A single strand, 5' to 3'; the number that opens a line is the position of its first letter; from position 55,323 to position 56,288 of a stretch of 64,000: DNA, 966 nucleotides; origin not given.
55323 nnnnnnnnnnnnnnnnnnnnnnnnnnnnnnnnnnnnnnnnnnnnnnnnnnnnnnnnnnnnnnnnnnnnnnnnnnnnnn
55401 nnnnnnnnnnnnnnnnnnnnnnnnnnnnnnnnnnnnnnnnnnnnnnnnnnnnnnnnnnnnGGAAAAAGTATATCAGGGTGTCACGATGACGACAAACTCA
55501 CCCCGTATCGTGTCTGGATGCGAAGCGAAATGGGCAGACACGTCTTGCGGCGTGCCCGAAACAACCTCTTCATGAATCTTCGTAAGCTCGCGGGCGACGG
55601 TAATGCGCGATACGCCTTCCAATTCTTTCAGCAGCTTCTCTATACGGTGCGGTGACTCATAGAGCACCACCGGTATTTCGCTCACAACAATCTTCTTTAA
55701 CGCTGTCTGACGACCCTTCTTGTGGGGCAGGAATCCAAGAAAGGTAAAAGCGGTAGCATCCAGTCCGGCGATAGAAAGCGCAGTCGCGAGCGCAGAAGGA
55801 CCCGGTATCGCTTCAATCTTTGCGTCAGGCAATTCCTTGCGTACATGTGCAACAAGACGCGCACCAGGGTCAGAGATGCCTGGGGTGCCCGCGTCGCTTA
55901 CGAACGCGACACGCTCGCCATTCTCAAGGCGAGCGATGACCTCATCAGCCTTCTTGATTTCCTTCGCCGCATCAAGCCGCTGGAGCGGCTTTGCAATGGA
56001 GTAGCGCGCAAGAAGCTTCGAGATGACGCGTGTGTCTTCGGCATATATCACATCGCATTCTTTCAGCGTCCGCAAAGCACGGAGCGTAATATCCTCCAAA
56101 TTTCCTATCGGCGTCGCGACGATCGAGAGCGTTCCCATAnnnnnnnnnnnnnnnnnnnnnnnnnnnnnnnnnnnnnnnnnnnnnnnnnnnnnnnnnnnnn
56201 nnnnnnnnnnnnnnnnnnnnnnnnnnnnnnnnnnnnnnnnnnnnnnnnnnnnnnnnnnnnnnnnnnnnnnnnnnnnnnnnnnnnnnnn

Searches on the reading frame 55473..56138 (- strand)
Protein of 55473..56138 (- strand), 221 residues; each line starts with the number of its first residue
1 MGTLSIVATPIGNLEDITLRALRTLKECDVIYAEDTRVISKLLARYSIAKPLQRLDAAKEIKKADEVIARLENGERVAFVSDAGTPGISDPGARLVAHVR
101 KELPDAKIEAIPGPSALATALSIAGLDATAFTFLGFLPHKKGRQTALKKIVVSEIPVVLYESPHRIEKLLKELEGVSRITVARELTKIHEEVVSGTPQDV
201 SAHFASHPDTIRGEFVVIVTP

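Call 47: search_protein_families(library=pfam, proteins=[window:55473-56138:-], max_evalue=0.001)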
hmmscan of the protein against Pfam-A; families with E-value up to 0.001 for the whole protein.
window:55473-56138:- (221 aa): 1 family
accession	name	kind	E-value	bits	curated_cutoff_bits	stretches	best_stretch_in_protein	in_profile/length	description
PF00590.25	TP_methylase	-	2.5e-34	119.5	27.8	1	3-198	1-209/212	Tetrapyrrole (Corrin/Porphyrin) Methylases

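Call 50: search_protein_families(library=ncbifam, proteins=[window:55473-56138:-], max_evalue=0.00001)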
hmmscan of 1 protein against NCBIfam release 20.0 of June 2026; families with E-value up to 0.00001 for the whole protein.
window:55473-56138:- (221 aa): 7 families
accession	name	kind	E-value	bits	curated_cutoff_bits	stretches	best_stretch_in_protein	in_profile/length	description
TIGR00096.1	TIGR00096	equivalog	1.8e-63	214.5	167.9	1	4-219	2-219/275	16S rRNA (cytidine(1402)-2'-O)-methyltransferase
NF011570.0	PRK14994.1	equivalog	7.6e-48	163.2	502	1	2-219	12-232/287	16S rRNA (cytidine(1402)-2'-O)-methyltransferase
TIGR02467.1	CbiE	equivalog_domain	1.6e-13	50.6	92.9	1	10-204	5-196/204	precorrin-6y C5,15-methyltransferase (decarboxylating) subunit CbiE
NF004455.0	PRK05787.1-3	equivalog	4.9e-10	39.3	258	1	6-195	5-196/221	cobalt-precorrin-7 (C(5))-methyltransferase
TIGR01466.1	cobJ_cbiH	equivalog_domain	1.7e-09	37.6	246.35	1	4-125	1-119/239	precorrin-3B C(17)-methyltransferase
TIGR01467.1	cobI_cbiL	equivalog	2.6e-07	30.3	163.25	0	3-194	2-210/230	precorrin-2 C(20)-methyltransferase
NF004614.0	PRK05948.1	equivalog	7.5e-06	25.5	251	0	55-123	76-143/242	precorrin-2 C(20)-methyltransferase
